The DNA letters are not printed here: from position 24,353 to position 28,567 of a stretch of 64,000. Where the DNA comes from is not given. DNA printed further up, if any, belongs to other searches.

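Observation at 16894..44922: Eleven-gene receptor-binding-protein arsenal (28 kb) with separately terminated cassettes and a two-gene inversion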

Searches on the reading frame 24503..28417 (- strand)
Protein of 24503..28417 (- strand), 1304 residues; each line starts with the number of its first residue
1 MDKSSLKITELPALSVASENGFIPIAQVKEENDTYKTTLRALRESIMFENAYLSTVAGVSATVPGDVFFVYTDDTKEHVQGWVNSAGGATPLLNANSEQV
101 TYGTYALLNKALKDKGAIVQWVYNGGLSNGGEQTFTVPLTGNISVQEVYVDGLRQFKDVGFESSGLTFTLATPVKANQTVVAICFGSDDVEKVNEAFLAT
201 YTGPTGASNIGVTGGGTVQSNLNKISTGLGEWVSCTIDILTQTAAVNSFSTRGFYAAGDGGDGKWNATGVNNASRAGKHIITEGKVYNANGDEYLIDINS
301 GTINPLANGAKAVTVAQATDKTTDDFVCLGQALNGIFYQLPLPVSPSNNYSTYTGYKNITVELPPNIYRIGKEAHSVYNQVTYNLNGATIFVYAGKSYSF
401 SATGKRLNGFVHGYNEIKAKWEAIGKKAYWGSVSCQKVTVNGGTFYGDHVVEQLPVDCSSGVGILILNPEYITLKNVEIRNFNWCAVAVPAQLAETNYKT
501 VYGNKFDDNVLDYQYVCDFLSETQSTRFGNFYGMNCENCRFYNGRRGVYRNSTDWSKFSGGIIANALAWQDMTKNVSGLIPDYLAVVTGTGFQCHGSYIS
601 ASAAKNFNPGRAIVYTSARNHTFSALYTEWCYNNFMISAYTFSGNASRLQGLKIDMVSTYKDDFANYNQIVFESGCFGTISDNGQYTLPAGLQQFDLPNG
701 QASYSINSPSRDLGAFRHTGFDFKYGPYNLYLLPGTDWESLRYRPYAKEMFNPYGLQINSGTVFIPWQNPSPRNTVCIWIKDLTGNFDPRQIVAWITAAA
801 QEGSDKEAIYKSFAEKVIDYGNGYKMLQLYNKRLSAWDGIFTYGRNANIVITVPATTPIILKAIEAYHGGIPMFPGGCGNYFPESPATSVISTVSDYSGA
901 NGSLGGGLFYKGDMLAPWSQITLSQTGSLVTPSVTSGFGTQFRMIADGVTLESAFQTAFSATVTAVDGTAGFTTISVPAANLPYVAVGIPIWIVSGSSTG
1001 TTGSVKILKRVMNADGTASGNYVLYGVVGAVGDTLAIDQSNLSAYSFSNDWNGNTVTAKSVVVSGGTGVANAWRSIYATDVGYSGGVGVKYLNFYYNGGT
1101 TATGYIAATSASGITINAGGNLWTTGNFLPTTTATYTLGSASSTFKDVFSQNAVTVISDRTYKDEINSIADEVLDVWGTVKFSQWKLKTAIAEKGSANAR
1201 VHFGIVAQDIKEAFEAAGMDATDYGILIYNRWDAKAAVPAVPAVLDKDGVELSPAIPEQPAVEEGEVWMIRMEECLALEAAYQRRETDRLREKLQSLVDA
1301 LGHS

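Call 7: search_protein_families(library=pfam, proteins=[window:24503-28417:-], max_evalue=0.01)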
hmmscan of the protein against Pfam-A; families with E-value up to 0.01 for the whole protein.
window:24503-28417:- (1304 aa): 1 family
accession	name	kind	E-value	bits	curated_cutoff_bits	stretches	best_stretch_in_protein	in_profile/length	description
PF13884.11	Peptidase_S74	-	2.2e-11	44.3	22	1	1158-1218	1-57/58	Chaperone of endosialidase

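Call 10: search_protein_families(library=phrogs, proteins=[window:24503-28417:-], max_evalue=0.001)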
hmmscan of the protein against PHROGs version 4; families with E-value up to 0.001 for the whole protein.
window:24503-28417:- (1304 aa): 10 families
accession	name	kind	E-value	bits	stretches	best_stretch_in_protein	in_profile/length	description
phrog_15695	-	tail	0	1368.2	1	131-1292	104-1283/1284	tail fiber protein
phrog_7121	-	tail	5.1e-54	184.7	1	1062-1297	717-923/927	tail fiber protein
phrog_1171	-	tail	9.2e-49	167.6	1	897-1298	609-952/954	tail spike protein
phrog_27613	-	tail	3.2e-40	139.2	1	1044-1295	539-778/779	tail protein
phrog_17635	-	tail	2.6e-29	103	1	1108-1285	553-717/721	tail fiber protein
phrog_14895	-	tail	4.1e-27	95.9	1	1117-1297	463-630/632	tail spike protein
phrog_27731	-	unknown function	1.2e-12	48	1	2-106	3-106/688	-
phrog_19921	-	tail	1.8e-11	44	1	1103-1244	726-868/952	tail spike protein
phrog_23437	-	tail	6.7e-06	26.7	1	1110-1240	103-235/275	tail protein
phrog_17524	-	tail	0.00052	20.9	0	1143-1222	111-192/246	tail protein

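Call 53: search_solved_structures(query=window:24503-28417:-, max_evalue=1)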
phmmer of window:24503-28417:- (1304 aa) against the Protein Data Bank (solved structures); distinct sequences matched with E-value up to 1: 6.
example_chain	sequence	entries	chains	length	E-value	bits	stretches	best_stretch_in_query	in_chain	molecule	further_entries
9vvr_A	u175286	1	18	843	9.6e-25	89.6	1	897-1294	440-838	Tail spike protein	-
6eu4_A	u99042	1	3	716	1e-22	82.9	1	1127-1234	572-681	Tail spike protein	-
3gud_A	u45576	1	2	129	1.4e-19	72.5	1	1158-1291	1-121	Neck appendage protein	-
3gw6_A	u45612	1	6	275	2.4e-15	58.5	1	1108-1297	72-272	Endo-N-acetylneuraminidase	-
9d83_D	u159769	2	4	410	2e-10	42.1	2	111-188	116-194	Gp49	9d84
4uw8_A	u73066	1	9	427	9.5e-08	33.3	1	1101-1275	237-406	L-SHAPED TAIL FIBER PROTEIN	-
